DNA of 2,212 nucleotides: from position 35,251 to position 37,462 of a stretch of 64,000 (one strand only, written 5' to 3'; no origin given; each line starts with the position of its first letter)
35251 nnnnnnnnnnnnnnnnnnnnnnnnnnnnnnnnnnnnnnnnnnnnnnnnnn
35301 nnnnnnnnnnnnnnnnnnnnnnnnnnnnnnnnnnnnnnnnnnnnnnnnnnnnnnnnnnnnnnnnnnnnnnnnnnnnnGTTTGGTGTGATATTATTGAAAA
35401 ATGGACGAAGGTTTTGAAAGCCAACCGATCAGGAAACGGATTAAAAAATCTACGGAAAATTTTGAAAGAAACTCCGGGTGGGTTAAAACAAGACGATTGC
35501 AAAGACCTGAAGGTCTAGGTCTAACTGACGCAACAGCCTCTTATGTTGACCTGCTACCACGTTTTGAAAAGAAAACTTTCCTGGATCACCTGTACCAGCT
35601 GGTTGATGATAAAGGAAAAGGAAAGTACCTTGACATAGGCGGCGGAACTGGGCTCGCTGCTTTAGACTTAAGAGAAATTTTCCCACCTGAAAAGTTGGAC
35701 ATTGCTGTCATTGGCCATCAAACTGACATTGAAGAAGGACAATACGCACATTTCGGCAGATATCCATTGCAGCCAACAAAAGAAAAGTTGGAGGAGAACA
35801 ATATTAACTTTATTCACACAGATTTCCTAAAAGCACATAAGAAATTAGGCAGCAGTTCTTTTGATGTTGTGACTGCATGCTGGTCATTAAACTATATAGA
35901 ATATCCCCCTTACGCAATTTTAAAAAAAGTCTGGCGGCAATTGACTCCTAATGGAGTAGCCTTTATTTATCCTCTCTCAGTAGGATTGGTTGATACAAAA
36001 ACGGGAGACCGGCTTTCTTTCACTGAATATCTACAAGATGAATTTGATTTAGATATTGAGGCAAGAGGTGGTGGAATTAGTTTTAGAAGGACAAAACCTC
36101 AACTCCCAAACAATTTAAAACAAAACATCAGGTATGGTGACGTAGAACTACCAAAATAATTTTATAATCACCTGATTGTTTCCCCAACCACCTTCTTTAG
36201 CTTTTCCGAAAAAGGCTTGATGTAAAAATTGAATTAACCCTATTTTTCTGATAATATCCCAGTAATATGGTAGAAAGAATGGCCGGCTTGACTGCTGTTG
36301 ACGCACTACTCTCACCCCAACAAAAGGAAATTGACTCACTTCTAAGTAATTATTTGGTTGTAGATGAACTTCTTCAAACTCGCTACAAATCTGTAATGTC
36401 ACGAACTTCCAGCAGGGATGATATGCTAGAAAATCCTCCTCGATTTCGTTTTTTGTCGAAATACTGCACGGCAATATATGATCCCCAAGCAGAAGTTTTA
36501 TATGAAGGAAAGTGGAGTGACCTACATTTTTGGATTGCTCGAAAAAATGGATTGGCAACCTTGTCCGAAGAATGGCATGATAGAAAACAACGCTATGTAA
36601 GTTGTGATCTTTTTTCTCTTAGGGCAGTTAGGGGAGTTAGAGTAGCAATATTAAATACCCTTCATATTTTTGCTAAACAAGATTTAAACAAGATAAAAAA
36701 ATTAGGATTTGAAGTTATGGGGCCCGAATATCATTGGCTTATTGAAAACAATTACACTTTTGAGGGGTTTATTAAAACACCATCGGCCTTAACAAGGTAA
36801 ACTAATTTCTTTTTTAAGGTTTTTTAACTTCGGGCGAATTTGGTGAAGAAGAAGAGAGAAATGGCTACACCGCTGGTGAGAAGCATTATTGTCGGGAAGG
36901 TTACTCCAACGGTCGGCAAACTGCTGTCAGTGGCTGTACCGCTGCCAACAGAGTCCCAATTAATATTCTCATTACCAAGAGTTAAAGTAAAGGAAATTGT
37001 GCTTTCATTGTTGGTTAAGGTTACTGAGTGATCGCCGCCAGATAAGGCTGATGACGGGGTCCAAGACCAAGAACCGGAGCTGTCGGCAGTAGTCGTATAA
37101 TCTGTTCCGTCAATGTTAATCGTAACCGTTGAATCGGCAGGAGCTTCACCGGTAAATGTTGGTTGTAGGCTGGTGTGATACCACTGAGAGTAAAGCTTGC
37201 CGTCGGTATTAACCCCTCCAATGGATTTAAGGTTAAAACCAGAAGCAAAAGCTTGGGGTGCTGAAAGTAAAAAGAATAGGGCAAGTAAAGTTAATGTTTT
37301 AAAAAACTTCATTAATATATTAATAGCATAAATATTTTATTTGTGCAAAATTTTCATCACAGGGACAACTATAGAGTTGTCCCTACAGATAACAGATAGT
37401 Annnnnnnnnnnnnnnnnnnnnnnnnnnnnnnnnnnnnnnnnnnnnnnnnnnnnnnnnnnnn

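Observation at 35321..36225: Methyltransferase cassette bracketed by 58-bp imperfect direct repeats that duplicate the radC 3' end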

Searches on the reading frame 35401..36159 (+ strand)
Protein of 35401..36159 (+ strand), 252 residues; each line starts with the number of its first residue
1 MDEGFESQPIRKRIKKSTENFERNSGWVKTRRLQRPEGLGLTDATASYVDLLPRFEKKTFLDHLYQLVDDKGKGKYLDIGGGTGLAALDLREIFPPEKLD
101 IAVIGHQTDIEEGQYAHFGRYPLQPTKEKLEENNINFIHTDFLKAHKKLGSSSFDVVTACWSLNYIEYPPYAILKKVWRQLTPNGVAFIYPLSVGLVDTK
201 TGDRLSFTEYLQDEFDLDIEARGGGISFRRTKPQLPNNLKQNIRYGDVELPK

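Call 6: search_protein_families(library=pfam, proteins=[window:35401-36159:+], max_evalue=0.01)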
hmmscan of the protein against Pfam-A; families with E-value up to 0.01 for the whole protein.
window:35401-36159:+ (252 aa): 5 families
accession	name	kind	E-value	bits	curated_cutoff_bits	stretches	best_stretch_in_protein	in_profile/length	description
PF08241.18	Methyltransf_11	-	2.6e-07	31.6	21.2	1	77-189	1-95/95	Methyltransferase domain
PF13489.12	Methyltransf_23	-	2.6e-07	31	27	1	68-189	17-116/164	Methyltransferase domain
PF08242.18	Methyltransf_12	-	8.3e-07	30.1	30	1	77-186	1-97/98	Methyltransferase domain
PF13649.12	Methyltransf_25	-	2.5e-06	28.5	27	1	77-185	2-97/97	Methyltransferase domain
PF13847.12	Methyltransf_31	-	8.5e-06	26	27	1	72-188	3-108/145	Methyltransferase domain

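Call 8: find_encoding_contigs(protein=window:35401-36159:+, flank=6000, max_places=10)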
Protein window:35401-36159:+ (252 aa): no gene with exactly this product is on record in the collection.

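Call 9: find_homologous_proteins(query=window:35401-36159:+)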
Query window:35401-36159:+ (252 aa): 1 proteins with E <= 0.001 among 850 candidates.
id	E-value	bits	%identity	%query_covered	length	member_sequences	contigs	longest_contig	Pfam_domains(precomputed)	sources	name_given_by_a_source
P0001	1.0e-168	578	100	100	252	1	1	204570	PF13847.13,PF13489.13,PF13649.13,PF08241.19,PF08242.19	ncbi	-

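Call 12: find_encoding_contigs(protein=P0001, flank=10000, max_places=6)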
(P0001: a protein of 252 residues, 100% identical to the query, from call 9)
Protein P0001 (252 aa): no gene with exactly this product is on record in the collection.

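Call 30: search_protein_families(library=phrogs, proteins=[window:35401-36159:+], max_evalue=0.01)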
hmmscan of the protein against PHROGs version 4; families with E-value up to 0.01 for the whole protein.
window:35401-36159:+ (252 aa): 1 family
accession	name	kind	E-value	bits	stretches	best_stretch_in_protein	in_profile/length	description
phrog_4752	-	other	0.00012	22.4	1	70-189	50-158/241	tRNA methyltransferase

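Call 31: search_protein_families(library=padloc, proteins=[window:35401-36159:+], max_evalue=0.01)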
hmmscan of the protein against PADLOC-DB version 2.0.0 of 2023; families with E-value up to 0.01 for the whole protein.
window:35401-36159:+ (252 aa): 1 family
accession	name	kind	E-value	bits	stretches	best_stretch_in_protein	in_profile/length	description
PDLC04134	mad2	-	6.9e-06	23.2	1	60-190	279-395/492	mads_2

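Call 32: search_protein_families(library=ncbifam, proteins=[window:35401-36159:+], max_evalue=0.01)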
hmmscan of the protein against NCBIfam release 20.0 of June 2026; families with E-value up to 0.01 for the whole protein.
window:35401-36159:+ (252 aa): 7 families
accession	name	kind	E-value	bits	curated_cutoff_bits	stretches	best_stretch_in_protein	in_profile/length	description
TIGR02072.1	BioC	equivalog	4.6e-05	23.3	184.95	1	62-188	21-131/244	malonyl-ACP O-methyltransferase BioC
TIGR01983.1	UbiG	equivalog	0.00037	19.9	102.95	1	73-189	50-151/228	bifunctional 2-polyprenyl-6-hydroxyphenol methylase/3-demethylubiquinol 3-O-methyltransferase UbiG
NF043040.1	corrin_prot_MT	hypoth_equivalog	0.00038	19.9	180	0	128-189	85-147/216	corrinoid protein-associated methyltransferase CpaM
TIGR01934.1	MenG_MenH_UbiE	subfamily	0.0017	17.7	158.35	1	66-190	33-142/223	ubiquinone/menaquinone biosynthesis methyltransferase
TIGR04345.1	ovoA_Cterm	equivalog_domain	0.0037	16.8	170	0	111-189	94-169/242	putative 4-mercaptohistidine N1-methyltransferase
TIGR03534.1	RF_mod_PrmC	equivalog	0.0039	16.7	199.1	1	51-158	67-161/253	peptide chain release factor N(5)-glutamine methyltransferase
TIGR04325.1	MTase_LIC12133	subfamily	0.0089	15.3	80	0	64-177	58-151/234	methyltransferase, TIGR04325 family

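Call 36: search_protein_representatives(protein=window:35401-36159:+)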
Query: 252 residues. Proteins with E-value up to 0.001 (for the whole library): 66; up to 1e-10: 27; up to 1e-30: 8. The best 66 are listed.
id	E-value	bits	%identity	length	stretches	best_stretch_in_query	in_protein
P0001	3.2e-169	577.6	100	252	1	1-252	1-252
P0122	5.0e-51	190.4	39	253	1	8-241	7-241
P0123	1.3e-49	185.8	44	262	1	14-239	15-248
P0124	1.5e-47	179.0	41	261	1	9-238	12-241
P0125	1.2e-41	159.6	43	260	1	11-240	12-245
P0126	3.4e-41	158.1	39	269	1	19-240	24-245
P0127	4.0e-41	157.9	40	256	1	9-244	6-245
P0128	3.6e-32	128.5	37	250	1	22-239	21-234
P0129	1.3e-30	123.5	39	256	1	7-223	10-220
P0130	8.7e-27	110.9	35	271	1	10-242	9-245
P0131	1.3e-23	100.5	40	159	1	94-243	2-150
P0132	2.0e-23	99.9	33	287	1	24-240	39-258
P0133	6.0e-23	98.3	31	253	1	23-237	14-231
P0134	3.9e-20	89.1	33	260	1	10-240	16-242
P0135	2.7e-18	83.1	48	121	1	15-114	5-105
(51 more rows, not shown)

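Call 37: find_encoding_contigs(protein=P0123, flank=6000, max_places=6)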
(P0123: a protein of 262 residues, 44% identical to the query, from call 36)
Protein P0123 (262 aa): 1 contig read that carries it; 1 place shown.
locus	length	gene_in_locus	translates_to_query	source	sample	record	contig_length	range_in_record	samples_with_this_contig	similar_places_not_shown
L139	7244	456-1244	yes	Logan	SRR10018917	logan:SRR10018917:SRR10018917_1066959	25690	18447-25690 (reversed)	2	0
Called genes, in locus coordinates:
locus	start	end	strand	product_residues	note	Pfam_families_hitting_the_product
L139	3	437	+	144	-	?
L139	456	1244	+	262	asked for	PF13489:Methyltransf_23, PF13649:Methyltransf_25 (faint), PF08241:Methyltransf_11 (weak), PF08242:Methyltransf_12 (weak)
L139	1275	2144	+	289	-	PF08282:Hydrolase_3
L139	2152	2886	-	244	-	PF01234:NNMT_PNMT_TEMT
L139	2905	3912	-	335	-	PF08240:ADH_N, PF00107:ADH_zinc_N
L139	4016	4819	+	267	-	PF01978:TrmB, PF09339:HTH_IclR (weak)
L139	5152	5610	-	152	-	PF13649:Methyltransf_25 (weak)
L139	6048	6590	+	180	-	-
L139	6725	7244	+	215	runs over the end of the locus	PF00702:Hydrolase, PF13419:HAD_2 (weak)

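Call 38: list_cluster_members(proteins=[P0122, P0123, P0124, P0125, P0126, P0127, P0128, P0129, P0130, P0001])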
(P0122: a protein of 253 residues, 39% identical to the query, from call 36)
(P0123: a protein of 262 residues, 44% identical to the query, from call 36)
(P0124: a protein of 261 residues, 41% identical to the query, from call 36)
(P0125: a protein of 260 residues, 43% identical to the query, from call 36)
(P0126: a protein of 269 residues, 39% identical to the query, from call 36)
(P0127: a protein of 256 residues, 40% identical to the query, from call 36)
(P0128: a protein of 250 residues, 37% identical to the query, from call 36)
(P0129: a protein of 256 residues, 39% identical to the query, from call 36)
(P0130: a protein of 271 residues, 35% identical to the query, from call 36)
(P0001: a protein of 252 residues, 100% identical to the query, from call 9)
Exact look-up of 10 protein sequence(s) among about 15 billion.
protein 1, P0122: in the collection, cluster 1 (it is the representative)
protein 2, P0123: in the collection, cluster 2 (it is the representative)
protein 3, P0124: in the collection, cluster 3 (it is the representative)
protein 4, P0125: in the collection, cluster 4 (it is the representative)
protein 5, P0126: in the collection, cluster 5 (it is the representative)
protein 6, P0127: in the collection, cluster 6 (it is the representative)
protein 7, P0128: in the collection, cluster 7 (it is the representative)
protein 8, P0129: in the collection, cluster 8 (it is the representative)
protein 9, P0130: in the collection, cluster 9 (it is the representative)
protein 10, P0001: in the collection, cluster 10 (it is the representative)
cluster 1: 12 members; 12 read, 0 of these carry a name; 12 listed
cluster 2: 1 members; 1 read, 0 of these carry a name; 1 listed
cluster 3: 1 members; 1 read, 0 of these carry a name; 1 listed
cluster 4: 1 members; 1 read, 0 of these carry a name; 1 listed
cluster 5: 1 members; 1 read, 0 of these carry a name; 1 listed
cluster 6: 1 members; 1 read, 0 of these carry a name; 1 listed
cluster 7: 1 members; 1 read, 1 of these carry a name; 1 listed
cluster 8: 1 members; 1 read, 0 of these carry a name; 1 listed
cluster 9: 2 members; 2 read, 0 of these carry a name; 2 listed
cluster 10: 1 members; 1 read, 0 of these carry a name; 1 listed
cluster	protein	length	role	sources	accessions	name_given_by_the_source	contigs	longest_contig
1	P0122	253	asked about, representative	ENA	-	-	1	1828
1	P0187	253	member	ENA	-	-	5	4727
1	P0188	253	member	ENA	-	-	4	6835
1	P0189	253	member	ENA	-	-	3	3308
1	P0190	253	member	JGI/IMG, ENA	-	-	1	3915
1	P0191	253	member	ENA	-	-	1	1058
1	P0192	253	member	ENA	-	-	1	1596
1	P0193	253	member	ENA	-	-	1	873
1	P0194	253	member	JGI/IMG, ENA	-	-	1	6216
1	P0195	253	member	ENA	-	-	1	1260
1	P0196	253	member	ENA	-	-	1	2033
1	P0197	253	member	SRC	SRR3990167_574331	-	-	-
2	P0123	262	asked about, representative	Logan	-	-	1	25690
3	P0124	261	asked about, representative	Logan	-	-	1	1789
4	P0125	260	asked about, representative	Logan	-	-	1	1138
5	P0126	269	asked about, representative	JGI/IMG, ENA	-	-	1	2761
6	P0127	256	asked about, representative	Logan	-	-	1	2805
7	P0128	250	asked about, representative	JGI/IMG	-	SAM-dependent methyltransferase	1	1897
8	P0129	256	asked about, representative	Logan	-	-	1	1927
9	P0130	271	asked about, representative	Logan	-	-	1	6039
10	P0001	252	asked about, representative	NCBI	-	-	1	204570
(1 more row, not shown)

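Call 53: search_dna_similar(query=window:35401-36159:+, collection=phages, mode=protein, max_evalue=0.001, max_rows=8)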
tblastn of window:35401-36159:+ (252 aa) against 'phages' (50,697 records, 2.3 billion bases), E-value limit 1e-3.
No match.

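Call 54: search_dna_similar(query=window:35401-36159:+, collection=plasmids, mode=protein, max_evalue=0.001, max_rows=8)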
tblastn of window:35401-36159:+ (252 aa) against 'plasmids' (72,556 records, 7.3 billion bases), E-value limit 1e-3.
No match.

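Call 61: predict_structure(alignment_id=A1)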
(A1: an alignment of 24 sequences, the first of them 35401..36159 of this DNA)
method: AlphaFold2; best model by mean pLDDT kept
length: 252 residues; sequences in the alignment: 24
mean_pLDDT: 91.4   pTM: 0.89
mean pLDDT of the five models: 91.4, 90.6, 90.4, 90.4, 88.8
residues with pLDDT >= 90: 193; 70-90: 40; 50-70: 14; < 50: 5
segments of 3 or more residues with pLDDT < 50: 1-5
pLDDT, mean of each block of 10 residues (from residue 1): 55 90 89 93 92 98 98 98 98 98 98 86 96 98 95 98 91 96 98 90 93 97 96 91 58 55
secondary structure, 60 per line:
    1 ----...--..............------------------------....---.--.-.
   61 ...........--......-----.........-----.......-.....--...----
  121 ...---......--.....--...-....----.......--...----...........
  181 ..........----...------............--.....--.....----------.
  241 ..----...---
elements in order: H10-23 H48-51 H60-71 E74-79 H85-93 E99-105 H107-111 E114-116 E121-123 H127-132 E135-139 H146-149 E154-160 H170-180 E181-190 E195-197 E204-206 H207-215 E218-222 E225-229 E240-242 E247-249

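Call 67: fold_search(model_id=the predicted structure, library=pdb)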
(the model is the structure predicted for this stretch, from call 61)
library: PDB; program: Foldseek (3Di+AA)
matches with E <= 10: 1627; with E <= 0.001: 328
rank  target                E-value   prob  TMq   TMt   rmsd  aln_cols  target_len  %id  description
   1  5gm1_A                1.2e-06  1.00  0.36  0.33  20.1       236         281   15  Crystal structure of methyltransferase TleD complexed with SAH (released 2016-09-28)
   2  4mwz_A                2.2e-06  1.00  0.34  0.34   8.2       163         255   19  Crystal structure of N-methyl transferase from Plasmodium vivax complexed with S-adenosyl methionine, phosphate and am (released 2014-10-01)
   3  4qvg_B                2.3e-06  1.00  0.37  0.29   8.4       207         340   14  Crystal structure of S-adenosylmethionine-dependent methyltransferase SibL in its apo form (released 2015-05-27)
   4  2o57_B                3.0e-06  1.00  0.38  0.36   9.5       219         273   16  Crystal Structure of a putative sarcosine dimethylglycine methyltransferase from Galdieria sulphuraria (released 2006-12-19)
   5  5gm2_B                3.2e-06  1.00  0.36  0.32  19.8       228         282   16  Crystal structure of methyltransferase TleD complexed with SAH and teleocidin A1 (released 2016-09-28)
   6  5gm1_E                4.4e-06  1.00  0.36  0.33  18.2       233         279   16  Crystal structure of methyltransferase TleD complexed with SAH (released 2016-09-28)
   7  3dlc                  5.0e-06  1.00  0.41  0.46  11.4       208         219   13  Crystal structure of a putative s-adenosyl-l-methionine-dependent methyltransferase (mmp1179) from methanococcus maripal (released 2008-08-26)
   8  4mwz_B                5.6e-06  1.00  0.36  0.34   4.9       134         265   20  Crystal structure of N-methyl transferase from Plasmodium vivax complexed with S-adenosyl methionine, phosphate and am (released 2014-10-01)
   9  5gm2_L                5.6e-06  1.00  0.36  0.35  11.6       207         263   16  Crystal structure of methyltransferase TleD complexed with SAH and teleocidin A1 (released 2016-09-28)
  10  8vyd_B                6.0e-06  1.00  0.41  0.39   8.0       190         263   18  A novel synthase generates m4(2)C to stabilize the archaeal ribosome (released 2024-11-06)
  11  5gm2_N                6.8e-06  1.00  0.35  0.32  19.9       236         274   17  Crystal structure of methyltransferase TleD complexed with SAH and teleocidin A1 (released 2016-09-28)
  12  3lpm_A                7.7e-06  1.00  0.38  0.42   6.2       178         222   16  Crystal structure of putative methyltransferase small domain protein from Listeria monocytogenes (released 2010-02-23)
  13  4iv0_B                8.1e-06  1.00  0.36  0.35   8.4       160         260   19  Crystal structure of N-methyl transferase from Plasmodium vivax complexed with S-adenosyl methionine and phosphate (released 2014-02-19)
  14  4qvg_A                9.2e-06  1.00  0.40  0.31   6.8       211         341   14  Crystal structure of S-adenosylmethionine-dependent methyltransferase SibL in its apo form (released 2015-05-27)
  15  1x1a                  1.0e-05  1.00  0.35  0.27  11.7       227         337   18  Crystal structure of BchU complexed with S-adenosyl-L-methionine (released 2006-07-18)
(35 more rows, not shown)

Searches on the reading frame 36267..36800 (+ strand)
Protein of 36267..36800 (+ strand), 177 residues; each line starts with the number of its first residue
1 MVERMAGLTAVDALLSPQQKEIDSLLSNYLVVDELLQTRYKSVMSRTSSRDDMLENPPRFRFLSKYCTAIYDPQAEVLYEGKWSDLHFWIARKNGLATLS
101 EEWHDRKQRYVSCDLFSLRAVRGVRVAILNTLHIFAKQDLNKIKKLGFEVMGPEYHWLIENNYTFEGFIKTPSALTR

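Call 6: search_protein_families(library=pfam, proteins=[window:36267-36800:+], max_evalue=0.01)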
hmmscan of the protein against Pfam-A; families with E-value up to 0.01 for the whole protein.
window:36267-36800:+ (177 aa): 0 families

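Call 30: search_protein_families(library=phrogs, proteins=[window:36267-36800:+], max_evalue=0.01)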
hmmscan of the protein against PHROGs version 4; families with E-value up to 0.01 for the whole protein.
window:36267-36800:+ (177 aa): 0 families

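Call 31: search_protein_families(library=padloc, proteins=[window:36267-36800:+], max_evalue=0.01)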
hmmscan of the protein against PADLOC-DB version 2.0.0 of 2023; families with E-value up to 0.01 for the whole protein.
window:36267-36800:+ (177 aa): 0 families

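Call 32: search_protein_families(library=ncbifam, proteins=[window:36267-36800:+], max_evalue=0.01)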
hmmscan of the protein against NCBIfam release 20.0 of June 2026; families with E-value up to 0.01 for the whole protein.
window:36267-36800:+ (177 aa): 0 families

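Call 52: find_homologous_proteins(query=window:36267-36800:+)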
Query window:36267-36800:+ (177 aa): 1 proteins with E <= 0.001 among 133 candidates.
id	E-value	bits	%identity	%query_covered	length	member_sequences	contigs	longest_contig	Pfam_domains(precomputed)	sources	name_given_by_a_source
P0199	1.6e-114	397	100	100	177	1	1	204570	-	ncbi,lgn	-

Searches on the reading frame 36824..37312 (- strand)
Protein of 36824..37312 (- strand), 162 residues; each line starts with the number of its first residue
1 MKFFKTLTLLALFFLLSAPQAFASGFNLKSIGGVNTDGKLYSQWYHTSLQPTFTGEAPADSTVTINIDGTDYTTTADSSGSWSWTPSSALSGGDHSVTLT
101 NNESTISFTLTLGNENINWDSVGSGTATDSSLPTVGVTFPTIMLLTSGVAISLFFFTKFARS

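Call 6: search_protein_families(library=pfam, proteins=[window:36824-37312:-], max_evalue=0.01)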
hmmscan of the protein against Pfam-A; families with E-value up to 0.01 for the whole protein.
window:36824-37312:- (162 aa): 2 families
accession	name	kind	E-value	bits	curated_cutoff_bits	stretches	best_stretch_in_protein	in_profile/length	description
PF19077.6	Big_13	-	1.1e-08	35.9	27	1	49-102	27-84/102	Bacterial Ig-like domain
PF17957.7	Big_7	-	0.0022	19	24.1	1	61-98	33-69/70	Bacterial Ig domain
